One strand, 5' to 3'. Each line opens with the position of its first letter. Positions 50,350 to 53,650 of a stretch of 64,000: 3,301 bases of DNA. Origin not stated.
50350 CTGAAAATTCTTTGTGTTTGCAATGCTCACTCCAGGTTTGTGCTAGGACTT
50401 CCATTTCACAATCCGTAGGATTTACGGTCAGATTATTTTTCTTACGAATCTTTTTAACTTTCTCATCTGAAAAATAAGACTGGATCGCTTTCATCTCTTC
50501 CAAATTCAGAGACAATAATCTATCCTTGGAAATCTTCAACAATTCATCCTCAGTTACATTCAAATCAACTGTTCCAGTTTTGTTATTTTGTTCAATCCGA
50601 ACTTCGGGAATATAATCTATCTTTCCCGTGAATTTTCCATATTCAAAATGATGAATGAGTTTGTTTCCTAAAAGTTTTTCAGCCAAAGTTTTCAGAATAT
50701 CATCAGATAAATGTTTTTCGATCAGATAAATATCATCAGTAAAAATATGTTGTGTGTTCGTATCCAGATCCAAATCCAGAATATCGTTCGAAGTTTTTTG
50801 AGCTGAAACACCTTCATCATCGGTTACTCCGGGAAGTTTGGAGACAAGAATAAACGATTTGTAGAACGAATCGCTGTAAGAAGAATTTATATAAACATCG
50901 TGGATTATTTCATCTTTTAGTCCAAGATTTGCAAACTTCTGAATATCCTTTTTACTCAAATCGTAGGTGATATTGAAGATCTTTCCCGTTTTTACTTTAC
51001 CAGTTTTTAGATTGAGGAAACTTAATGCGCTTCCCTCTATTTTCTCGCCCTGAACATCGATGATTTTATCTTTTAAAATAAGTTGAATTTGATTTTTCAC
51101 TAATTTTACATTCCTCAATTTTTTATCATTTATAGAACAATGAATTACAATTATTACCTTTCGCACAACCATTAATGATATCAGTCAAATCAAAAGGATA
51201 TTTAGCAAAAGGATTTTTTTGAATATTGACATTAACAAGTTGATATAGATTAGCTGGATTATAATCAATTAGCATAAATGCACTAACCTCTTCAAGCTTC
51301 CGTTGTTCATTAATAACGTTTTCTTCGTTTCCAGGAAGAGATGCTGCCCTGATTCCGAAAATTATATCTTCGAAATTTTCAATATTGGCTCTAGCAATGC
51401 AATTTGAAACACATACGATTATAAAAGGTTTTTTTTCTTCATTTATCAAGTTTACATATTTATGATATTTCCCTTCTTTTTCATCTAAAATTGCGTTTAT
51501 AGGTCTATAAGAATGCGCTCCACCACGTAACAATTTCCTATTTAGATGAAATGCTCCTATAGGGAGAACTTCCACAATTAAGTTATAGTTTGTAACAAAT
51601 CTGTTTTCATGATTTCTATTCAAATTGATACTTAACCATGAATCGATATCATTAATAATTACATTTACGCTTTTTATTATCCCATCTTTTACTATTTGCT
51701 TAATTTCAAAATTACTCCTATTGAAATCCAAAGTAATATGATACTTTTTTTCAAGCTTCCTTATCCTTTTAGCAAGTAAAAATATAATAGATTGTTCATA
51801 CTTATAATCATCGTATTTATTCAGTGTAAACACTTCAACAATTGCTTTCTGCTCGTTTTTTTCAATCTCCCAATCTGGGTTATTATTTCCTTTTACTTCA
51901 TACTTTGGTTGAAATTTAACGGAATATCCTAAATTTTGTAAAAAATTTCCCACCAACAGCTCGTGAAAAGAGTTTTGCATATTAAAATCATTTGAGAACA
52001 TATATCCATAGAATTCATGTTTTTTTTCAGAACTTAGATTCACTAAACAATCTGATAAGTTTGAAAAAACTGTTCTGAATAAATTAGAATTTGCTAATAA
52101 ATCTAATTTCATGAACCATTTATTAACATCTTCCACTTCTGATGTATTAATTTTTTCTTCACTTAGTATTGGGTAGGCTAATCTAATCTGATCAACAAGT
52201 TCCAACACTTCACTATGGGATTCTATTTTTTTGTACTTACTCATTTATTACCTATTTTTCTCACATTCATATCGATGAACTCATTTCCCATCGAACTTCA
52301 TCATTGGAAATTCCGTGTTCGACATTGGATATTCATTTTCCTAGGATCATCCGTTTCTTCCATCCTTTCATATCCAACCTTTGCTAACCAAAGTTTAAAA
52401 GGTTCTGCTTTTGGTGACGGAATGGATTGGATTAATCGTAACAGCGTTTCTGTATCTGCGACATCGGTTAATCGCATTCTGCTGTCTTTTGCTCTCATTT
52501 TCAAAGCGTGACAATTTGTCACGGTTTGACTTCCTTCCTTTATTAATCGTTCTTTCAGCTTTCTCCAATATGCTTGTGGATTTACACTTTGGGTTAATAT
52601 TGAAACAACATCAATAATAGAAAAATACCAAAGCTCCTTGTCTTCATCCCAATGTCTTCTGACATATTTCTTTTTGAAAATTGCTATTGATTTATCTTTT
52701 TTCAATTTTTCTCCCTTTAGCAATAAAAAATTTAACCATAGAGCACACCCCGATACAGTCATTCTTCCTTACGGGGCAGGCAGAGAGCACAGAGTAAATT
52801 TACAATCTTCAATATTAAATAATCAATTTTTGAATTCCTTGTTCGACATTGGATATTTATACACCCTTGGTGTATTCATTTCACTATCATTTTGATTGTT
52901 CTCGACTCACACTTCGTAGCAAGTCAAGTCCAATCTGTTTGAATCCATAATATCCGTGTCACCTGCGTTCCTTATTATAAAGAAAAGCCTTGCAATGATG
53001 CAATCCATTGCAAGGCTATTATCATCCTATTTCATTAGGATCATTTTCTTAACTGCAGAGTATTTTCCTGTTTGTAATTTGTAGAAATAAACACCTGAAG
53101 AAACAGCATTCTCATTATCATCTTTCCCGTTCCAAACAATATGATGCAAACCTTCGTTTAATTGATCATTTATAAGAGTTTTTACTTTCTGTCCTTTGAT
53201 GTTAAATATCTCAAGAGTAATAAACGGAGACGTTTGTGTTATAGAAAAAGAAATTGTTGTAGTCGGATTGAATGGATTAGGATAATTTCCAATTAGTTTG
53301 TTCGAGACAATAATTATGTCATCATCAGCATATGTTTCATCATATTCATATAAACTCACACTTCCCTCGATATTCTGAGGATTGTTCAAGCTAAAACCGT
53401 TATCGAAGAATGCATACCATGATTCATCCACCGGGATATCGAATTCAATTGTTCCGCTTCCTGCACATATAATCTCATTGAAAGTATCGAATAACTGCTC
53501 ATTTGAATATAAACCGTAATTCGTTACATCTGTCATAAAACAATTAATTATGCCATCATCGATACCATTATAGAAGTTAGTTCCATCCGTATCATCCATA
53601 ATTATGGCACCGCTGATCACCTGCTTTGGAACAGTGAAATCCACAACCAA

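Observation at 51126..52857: Bro-N gene plus 372-aa unknown protein wedged in front of purS-purL, bracketed by a 25-bp direct repeat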

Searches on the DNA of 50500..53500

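Call 17: search_rna_families(source=window, start=50500, end=53500, threshold=evalue, max_evalue=1)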
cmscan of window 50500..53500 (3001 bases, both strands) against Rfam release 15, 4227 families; matches with E-value up to 1: 0.
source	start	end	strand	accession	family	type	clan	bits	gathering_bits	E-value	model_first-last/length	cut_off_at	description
